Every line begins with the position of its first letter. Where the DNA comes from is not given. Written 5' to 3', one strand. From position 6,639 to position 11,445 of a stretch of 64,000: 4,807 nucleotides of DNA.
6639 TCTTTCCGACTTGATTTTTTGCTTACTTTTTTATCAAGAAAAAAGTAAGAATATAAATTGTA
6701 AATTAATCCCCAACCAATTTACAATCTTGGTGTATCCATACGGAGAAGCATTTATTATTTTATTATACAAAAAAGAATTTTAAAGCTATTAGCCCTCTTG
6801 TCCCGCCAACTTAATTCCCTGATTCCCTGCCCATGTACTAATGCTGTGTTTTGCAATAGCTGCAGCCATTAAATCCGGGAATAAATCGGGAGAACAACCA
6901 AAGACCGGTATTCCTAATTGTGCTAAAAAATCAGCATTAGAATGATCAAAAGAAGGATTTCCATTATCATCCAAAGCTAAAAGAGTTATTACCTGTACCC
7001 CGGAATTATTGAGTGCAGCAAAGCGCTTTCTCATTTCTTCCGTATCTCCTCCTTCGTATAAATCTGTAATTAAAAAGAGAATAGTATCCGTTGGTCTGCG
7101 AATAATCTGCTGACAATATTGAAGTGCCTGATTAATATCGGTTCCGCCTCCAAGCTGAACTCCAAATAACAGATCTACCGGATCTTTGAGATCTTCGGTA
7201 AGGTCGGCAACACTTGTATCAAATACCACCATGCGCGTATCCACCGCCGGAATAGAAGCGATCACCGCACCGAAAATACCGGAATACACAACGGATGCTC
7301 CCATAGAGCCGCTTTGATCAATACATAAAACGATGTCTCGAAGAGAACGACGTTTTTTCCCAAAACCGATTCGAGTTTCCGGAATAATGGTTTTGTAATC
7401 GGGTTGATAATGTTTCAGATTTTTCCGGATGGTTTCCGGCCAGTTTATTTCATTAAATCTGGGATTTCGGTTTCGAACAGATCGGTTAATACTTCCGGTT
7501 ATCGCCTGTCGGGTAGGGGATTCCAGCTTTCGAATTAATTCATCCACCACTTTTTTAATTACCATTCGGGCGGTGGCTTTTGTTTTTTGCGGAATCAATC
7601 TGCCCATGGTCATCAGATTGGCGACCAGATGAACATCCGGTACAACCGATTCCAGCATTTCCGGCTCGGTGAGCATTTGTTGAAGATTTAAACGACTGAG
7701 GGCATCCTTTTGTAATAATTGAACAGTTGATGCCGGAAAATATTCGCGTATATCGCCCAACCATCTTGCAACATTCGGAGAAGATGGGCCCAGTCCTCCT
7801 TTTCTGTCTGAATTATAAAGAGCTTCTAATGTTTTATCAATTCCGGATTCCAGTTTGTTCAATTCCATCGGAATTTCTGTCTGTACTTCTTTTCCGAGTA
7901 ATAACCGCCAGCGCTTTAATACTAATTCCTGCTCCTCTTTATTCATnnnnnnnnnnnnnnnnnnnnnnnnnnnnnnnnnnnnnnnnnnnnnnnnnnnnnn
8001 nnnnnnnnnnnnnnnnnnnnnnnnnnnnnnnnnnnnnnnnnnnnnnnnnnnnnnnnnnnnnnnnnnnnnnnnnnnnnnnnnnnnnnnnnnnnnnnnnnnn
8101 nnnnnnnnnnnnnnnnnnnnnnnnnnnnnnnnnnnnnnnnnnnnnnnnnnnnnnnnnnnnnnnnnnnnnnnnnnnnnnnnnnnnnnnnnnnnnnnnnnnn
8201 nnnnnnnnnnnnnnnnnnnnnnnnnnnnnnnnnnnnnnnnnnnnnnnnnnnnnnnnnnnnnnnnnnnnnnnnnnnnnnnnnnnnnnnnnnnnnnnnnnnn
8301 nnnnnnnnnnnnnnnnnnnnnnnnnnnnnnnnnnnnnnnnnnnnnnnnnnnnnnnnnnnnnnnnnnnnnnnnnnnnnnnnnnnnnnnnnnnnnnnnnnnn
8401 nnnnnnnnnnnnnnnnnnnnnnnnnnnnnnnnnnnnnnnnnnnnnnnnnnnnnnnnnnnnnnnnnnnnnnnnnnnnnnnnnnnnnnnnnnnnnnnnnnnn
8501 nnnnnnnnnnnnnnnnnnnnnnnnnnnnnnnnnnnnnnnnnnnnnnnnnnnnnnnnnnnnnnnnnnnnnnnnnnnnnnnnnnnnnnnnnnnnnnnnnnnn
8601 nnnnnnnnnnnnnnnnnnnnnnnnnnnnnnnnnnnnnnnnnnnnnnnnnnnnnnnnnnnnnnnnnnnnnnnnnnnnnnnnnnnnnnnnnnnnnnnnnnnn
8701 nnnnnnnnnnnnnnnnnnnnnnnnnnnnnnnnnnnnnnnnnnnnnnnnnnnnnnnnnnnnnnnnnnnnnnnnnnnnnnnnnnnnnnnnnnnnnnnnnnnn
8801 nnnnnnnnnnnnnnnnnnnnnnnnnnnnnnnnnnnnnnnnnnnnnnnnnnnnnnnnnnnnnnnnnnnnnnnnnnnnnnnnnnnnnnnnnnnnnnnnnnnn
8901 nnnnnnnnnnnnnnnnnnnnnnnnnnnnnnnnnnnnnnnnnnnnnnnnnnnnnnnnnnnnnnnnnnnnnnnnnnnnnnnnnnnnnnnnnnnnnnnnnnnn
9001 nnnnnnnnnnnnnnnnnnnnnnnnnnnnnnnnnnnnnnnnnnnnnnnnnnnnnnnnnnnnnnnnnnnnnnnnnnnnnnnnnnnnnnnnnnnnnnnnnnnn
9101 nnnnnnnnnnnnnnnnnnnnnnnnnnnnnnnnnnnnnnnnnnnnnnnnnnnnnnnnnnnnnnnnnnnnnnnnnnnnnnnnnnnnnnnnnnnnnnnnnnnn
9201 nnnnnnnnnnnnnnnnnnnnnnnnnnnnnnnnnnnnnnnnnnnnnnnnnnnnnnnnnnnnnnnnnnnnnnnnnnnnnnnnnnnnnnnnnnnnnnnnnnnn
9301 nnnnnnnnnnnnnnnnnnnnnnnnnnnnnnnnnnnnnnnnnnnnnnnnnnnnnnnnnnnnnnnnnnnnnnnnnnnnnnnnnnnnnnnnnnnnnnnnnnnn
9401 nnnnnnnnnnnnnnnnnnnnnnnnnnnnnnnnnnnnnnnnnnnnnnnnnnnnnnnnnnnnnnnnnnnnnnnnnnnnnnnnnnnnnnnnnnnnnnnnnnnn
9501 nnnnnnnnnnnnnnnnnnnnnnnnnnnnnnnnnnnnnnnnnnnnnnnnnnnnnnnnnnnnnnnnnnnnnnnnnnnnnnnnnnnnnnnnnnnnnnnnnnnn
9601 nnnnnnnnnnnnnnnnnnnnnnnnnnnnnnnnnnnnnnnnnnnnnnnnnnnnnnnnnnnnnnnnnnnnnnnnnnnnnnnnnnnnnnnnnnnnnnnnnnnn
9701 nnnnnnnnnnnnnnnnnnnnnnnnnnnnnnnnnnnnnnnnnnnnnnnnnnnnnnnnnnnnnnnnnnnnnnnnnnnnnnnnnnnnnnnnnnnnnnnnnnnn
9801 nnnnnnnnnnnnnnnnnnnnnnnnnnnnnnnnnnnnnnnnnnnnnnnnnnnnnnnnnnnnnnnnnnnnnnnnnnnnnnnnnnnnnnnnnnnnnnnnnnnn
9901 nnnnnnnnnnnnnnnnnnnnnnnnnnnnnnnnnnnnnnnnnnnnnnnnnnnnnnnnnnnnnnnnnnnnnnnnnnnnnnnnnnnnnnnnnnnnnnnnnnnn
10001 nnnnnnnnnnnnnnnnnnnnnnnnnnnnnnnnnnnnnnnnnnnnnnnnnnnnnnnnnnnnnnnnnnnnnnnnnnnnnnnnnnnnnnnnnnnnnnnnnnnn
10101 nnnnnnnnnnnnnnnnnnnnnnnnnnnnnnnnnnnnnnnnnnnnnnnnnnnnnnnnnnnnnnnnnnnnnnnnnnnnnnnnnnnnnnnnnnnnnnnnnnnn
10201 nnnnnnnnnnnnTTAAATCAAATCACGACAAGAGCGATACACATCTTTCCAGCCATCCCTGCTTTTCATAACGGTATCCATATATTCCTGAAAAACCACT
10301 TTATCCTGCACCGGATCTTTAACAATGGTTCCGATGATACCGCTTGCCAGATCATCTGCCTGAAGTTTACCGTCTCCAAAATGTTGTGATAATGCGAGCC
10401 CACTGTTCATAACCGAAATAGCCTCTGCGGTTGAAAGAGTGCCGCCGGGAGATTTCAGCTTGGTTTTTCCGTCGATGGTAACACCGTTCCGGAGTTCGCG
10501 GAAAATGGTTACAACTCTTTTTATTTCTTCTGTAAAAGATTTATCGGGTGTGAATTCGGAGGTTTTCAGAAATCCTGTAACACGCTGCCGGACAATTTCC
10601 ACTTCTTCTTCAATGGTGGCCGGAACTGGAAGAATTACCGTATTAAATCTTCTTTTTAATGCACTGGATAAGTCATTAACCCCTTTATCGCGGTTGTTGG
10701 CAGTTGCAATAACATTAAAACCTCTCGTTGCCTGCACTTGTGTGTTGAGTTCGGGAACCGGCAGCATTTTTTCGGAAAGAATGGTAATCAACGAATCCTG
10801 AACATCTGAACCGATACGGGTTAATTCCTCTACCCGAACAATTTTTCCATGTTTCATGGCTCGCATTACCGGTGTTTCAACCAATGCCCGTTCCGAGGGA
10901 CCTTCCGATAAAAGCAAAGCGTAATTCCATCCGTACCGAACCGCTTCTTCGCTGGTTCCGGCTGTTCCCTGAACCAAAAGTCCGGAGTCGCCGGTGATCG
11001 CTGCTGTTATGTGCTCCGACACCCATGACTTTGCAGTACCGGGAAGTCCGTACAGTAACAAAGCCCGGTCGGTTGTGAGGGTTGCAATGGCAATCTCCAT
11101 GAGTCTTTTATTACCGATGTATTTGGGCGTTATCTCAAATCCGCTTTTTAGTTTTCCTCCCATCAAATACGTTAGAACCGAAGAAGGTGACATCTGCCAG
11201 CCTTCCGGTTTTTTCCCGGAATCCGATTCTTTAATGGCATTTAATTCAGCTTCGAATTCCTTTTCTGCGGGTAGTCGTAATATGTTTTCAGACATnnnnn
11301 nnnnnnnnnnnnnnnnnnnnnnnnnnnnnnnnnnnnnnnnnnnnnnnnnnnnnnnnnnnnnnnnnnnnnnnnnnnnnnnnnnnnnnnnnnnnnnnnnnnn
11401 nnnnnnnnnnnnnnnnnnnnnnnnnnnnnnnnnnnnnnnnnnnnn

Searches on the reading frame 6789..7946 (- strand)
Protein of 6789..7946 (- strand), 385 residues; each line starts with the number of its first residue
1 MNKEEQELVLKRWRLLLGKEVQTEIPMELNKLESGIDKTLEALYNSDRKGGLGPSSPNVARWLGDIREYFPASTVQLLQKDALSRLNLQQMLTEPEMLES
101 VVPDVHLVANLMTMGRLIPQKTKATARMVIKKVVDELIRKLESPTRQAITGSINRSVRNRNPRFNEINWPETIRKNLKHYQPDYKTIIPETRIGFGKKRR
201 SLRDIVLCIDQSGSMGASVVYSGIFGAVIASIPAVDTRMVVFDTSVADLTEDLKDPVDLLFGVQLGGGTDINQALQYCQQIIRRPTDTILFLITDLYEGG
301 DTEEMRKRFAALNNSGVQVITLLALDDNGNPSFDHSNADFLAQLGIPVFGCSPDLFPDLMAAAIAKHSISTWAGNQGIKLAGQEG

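Call 14: find_encoding_contigs(protein=window:6789-7946:-, flank=10000, max_places=6)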
Protein window:6789-7946:- (385 aa): 1 contig read that carries it; 1 place shown.
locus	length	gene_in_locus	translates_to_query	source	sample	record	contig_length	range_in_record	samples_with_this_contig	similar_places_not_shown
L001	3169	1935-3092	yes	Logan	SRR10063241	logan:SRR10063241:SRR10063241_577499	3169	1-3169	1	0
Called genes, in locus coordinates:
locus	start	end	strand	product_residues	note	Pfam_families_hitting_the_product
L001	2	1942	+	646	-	?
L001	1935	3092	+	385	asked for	PF05762:VWA_CoxE, PF13519:VWA_2 (weak)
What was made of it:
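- Tried and rejected: Only a 3-kb Logan contig was found for a neighbouring gene (call 14).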

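Call 15: search_protein_families(library=pfam, proteins=[window:6789-7946:-])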
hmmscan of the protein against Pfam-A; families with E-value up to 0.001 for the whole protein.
window:6789-7946:- (385 aa): 3 families
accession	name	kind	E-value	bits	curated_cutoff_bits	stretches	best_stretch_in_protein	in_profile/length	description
PF05762.20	VWA_CoxE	-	2.9e-47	161.4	26.4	1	145-355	5-217/222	VWA domain containing CoxE-like protein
PF13519.12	VWA_2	-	1.8e-07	32.2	27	1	205-295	1-105/107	von Willebrand factor type A domain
PF00092.34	VWA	-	0.00046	20.9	23.8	0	250-322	61-137/174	von Willebrand factor type A domain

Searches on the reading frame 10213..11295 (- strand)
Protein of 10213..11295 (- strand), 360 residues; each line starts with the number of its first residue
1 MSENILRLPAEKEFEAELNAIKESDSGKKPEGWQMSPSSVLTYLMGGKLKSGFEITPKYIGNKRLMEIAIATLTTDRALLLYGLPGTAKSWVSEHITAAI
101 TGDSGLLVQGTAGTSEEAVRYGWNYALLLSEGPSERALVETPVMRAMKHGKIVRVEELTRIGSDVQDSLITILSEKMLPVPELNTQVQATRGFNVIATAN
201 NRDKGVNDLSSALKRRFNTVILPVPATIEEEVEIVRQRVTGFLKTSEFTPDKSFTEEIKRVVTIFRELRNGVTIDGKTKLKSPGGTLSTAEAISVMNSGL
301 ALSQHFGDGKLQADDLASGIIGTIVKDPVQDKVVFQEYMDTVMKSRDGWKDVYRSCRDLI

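Call 77: search_protein_families(library=pfam, proteins=[window:10213-11295:-])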
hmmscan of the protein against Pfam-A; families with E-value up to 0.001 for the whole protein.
window:10213-11295:- (360 aa): 2 families
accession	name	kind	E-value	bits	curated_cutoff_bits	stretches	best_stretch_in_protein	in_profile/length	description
PF07728.20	AAA_5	-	6e-36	123.9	22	1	79-217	2-139/139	AAA domain (dynein-related subfamily)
PF20030.5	bpMoxR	-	9.1e-05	22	27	1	54-178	9-126/205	MoxR domain in the MoxR-vWA-beta-propeller ternary systems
